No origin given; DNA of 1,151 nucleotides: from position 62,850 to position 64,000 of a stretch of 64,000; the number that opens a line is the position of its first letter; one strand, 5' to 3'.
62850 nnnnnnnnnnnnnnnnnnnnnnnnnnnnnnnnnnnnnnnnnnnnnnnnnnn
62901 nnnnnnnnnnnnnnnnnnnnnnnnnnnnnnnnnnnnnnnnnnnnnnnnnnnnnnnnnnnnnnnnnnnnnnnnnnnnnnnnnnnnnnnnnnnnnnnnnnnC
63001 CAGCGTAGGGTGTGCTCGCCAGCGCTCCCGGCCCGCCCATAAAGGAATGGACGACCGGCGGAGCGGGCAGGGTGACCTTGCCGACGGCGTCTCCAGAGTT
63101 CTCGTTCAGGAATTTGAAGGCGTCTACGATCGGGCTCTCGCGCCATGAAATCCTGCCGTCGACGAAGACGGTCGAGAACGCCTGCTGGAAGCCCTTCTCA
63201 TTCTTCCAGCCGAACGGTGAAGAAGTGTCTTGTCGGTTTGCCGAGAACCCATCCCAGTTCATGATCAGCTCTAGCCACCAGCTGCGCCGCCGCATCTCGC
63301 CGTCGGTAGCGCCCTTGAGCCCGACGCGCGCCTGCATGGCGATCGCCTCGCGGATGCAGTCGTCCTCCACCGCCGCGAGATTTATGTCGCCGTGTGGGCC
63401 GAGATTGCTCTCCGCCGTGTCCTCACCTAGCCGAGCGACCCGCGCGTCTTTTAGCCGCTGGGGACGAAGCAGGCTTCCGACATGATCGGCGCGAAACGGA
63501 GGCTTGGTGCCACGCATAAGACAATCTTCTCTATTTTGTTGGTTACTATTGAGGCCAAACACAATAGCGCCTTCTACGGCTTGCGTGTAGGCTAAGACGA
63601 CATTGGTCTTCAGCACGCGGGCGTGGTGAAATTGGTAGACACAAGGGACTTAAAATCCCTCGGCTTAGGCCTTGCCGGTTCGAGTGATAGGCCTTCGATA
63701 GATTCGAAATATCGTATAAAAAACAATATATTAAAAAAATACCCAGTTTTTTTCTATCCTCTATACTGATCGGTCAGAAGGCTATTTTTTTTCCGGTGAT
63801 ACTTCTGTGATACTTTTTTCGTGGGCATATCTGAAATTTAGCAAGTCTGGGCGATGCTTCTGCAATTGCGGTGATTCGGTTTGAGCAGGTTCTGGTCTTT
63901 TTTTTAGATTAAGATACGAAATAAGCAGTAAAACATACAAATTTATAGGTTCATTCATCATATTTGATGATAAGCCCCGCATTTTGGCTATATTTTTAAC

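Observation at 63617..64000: tRNA-Leu(UAA) broken in its T-loop at an abrupt GC-to-AT compositional boundary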

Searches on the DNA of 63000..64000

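Call 5: search_rna_families(source=window, start=63000, end=64000, threshold=evalue, max_evalue=10, show_alignments=3)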
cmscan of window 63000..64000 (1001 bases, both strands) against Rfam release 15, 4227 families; matches with E-value up to 10: 4.
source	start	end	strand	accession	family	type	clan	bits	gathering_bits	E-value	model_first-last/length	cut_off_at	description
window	63617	63680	+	RF00005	tRNA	Gene; tRNA;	CL00001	25.7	29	0.0078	1-71/71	no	tRNA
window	63721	63797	+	RF00242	ctRNA_pT181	Gene; antisense;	-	21.5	56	5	1-94/94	no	ctRNA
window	63182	63246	+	RF01132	sR48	Gene; snRNA; snoRNA; CD-box;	-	15.7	40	7.5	1-59/59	no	Small nucleolar RNA sR48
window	63590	63639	+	RF01129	sR44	Gene; snRNA; snoRNA; CD-box;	-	14.9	45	0.65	1-55/55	no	Small nucleolar RNA sR44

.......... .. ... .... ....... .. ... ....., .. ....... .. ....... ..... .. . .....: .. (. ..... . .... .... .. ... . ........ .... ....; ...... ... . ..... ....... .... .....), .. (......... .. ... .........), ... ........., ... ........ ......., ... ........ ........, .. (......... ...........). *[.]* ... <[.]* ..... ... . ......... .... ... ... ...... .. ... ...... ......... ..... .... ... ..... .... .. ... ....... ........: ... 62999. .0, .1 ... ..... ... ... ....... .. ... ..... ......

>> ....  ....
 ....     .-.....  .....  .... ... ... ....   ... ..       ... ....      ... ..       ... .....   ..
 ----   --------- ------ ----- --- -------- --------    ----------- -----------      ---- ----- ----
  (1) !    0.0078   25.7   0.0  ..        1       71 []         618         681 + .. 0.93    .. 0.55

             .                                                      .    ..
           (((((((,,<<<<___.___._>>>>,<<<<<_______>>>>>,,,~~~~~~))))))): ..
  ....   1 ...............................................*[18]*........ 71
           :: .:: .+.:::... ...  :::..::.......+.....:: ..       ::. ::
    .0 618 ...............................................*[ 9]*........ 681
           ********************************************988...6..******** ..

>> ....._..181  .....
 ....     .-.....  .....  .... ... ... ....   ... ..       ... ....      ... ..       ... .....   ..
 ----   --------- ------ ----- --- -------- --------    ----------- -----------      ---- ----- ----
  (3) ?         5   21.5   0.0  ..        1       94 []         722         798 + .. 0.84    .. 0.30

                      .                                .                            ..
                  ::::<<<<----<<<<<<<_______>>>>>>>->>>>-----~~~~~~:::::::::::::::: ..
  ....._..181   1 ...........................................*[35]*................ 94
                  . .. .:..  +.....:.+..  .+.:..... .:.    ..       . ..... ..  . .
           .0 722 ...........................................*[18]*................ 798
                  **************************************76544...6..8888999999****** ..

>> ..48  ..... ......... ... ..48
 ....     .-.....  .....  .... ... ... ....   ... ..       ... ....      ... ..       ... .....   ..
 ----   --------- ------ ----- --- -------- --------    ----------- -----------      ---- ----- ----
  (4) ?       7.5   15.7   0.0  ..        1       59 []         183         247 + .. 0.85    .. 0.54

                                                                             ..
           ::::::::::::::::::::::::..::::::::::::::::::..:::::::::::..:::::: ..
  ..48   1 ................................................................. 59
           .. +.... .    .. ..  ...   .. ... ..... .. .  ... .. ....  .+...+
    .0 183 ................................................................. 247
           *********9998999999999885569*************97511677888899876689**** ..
